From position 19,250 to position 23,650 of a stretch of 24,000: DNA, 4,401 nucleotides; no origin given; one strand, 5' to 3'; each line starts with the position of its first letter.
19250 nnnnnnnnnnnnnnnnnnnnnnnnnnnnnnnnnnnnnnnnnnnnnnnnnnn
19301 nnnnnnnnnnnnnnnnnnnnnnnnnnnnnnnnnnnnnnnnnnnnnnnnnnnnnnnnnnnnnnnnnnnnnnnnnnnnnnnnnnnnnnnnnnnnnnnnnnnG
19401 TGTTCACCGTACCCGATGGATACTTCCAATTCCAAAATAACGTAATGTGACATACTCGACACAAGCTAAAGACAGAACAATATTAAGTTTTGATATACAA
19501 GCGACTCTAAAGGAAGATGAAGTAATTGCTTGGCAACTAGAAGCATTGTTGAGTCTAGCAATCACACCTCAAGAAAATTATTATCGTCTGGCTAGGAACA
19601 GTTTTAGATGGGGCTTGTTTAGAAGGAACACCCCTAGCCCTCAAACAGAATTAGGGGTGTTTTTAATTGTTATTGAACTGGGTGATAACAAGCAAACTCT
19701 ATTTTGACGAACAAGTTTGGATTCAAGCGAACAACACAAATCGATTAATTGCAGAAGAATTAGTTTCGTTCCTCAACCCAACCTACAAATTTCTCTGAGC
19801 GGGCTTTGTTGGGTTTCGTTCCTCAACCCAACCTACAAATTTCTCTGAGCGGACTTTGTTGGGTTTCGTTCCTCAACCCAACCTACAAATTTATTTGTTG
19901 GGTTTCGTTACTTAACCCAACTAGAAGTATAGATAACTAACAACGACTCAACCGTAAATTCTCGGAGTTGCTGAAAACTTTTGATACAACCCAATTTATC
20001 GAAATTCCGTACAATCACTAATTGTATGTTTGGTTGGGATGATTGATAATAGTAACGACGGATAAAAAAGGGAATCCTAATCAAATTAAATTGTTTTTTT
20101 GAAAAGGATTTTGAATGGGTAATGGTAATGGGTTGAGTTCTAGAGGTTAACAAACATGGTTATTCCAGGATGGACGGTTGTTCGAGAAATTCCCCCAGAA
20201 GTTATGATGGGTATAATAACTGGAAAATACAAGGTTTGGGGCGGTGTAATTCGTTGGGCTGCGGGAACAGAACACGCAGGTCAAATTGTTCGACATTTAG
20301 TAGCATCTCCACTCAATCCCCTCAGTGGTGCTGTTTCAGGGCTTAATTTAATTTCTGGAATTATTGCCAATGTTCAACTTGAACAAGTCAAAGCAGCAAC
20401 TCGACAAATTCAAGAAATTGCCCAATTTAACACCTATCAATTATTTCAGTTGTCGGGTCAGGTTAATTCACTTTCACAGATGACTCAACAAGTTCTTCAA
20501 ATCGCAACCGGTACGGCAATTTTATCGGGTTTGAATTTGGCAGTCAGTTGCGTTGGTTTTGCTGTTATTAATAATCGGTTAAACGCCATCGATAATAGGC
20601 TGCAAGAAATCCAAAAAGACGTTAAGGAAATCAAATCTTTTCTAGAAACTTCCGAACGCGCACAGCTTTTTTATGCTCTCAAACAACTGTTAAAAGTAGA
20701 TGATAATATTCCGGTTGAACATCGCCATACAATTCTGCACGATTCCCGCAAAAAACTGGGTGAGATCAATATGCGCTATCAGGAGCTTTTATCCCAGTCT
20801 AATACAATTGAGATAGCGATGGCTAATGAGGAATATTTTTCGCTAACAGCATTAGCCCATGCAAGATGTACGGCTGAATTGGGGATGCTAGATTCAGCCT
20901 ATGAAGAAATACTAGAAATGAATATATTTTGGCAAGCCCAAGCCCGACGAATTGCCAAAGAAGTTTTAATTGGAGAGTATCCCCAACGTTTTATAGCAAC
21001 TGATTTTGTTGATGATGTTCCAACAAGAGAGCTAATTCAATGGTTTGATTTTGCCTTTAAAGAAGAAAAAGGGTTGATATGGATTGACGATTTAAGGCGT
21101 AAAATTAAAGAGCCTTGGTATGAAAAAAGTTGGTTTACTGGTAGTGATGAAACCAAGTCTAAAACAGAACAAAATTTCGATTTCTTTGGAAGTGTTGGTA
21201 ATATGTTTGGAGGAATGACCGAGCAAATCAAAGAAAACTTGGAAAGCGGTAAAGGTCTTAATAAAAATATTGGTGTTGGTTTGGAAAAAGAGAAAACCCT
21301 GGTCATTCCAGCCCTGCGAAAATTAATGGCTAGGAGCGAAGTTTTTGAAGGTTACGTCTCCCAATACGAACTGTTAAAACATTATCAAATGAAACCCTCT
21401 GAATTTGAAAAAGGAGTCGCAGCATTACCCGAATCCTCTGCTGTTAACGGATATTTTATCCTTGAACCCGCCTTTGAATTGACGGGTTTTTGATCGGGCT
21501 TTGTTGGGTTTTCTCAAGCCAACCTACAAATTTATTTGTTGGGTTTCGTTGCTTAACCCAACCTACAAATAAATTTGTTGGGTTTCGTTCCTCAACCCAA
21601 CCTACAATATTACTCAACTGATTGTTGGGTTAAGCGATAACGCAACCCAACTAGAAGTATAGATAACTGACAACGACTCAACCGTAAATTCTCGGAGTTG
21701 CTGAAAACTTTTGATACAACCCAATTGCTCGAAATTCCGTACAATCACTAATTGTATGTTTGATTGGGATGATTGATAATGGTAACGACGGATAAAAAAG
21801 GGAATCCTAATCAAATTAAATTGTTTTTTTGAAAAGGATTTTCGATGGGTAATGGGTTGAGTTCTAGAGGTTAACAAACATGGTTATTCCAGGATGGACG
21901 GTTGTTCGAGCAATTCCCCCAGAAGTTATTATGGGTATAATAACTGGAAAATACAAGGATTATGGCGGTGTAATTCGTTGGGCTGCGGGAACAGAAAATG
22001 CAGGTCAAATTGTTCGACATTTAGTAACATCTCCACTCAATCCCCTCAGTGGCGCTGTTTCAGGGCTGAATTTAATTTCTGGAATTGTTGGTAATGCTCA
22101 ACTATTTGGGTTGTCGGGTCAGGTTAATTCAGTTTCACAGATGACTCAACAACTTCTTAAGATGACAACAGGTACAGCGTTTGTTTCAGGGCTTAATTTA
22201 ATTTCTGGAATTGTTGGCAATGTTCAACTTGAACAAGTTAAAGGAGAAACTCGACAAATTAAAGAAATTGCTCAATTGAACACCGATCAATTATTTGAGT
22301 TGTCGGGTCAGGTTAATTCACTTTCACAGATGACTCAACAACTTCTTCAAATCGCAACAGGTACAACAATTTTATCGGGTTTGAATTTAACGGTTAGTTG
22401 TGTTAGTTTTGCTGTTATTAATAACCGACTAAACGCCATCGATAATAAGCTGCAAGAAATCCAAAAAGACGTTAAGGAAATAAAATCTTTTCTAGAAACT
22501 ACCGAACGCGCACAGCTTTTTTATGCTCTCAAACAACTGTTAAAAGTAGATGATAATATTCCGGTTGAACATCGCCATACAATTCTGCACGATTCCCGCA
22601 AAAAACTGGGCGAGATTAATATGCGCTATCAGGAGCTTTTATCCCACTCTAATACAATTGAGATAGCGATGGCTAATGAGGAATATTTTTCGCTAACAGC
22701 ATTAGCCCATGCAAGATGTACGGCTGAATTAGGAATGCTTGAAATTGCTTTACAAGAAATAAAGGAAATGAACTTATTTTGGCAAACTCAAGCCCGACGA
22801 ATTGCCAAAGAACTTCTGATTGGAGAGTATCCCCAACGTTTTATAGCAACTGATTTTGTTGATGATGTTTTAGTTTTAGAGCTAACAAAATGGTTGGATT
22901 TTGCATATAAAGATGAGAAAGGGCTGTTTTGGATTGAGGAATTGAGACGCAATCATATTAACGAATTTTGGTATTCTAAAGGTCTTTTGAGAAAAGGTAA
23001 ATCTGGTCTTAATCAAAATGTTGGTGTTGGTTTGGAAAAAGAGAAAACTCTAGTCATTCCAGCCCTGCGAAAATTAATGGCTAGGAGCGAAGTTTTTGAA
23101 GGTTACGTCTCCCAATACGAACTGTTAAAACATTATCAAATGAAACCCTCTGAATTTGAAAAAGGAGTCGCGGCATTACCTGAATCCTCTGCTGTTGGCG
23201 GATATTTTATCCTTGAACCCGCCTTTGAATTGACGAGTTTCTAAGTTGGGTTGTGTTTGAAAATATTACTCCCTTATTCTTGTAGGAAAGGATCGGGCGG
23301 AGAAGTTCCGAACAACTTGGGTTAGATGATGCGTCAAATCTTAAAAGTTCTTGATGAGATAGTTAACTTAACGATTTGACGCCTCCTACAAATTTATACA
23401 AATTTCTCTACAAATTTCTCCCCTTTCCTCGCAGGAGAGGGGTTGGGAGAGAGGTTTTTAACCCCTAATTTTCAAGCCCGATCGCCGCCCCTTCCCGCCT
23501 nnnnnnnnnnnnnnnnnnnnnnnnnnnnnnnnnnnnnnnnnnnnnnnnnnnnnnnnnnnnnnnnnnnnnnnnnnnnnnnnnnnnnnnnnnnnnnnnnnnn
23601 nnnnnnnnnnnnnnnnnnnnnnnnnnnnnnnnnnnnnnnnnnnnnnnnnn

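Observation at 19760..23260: Tandemly duplicated cassette: hairpin array + conserved ~230-nt leader + unassignable 445/454-aa membrane/coiled-coil protein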

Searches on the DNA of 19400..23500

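Call 33: search_rna_families(source=window, start=19400, end=23500, threshold=evalue, max_evalue=1)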
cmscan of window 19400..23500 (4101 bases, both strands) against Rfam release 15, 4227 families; matches with E-value up to 1: 1.
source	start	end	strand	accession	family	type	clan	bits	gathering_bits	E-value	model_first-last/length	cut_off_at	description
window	21511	21587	+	RF00697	mir-186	Gene; miRNA;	-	27.2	70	0.034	1-82/82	no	mir-186 microRNA precursor family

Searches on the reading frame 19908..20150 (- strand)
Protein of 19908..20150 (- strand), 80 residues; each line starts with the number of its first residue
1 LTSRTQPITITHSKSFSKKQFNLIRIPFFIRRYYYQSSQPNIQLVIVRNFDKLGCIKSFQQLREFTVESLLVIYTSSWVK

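Call 17: search_protein_families(library=padloc, proteins=[window:19908-20150:-], max_evalue=0.01)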
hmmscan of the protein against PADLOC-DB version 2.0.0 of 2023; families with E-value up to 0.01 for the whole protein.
window:19908-20150:- (80 aa): 0 families
